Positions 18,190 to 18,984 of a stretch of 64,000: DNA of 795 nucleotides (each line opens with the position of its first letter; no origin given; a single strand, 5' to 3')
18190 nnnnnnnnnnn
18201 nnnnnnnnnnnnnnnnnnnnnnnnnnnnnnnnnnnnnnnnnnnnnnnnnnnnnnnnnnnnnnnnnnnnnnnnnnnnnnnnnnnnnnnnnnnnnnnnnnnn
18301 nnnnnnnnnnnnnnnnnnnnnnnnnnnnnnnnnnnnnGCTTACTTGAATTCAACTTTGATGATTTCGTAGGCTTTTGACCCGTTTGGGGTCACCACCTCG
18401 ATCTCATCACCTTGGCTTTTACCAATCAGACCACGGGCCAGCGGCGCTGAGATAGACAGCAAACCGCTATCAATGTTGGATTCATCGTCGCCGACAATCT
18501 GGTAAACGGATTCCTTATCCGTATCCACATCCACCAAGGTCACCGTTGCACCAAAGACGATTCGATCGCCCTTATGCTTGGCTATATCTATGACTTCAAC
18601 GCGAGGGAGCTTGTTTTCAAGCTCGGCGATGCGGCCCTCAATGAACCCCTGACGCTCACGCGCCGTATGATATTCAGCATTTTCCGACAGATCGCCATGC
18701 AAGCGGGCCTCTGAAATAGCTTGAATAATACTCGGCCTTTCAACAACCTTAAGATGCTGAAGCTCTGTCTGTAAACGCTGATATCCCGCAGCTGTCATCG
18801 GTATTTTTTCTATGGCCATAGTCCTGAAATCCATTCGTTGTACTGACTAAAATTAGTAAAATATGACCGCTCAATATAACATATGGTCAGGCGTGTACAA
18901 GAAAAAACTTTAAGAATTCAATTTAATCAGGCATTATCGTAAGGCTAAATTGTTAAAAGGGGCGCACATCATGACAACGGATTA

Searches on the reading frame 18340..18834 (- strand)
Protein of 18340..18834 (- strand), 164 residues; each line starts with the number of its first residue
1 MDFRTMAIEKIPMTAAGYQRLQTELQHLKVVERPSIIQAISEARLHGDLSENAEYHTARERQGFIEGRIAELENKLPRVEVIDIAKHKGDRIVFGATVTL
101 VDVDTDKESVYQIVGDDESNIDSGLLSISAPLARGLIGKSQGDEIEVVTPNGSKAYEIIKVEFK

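Call 79: search_protein_families(library=pfam, proteins=[window:18340-18834:-], max_evalue=0.001)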
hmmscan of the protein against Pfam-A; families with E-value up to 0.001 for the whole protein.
window:18340-18834:- (164 aa): 2 families
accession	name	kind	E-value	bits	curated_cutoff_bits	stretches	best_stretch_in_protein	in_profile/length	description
PF03449.20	GreA_GreB_N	-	4.2e-32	110.6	24.5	1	11-81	1-71/71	Transcription elongation factor, N-terminal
PF01272.25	GreA_GreB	-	4.3e-26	91.1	26.9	1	89-162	3-76/77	Transcription elongation factor, GreA/GreB, C-term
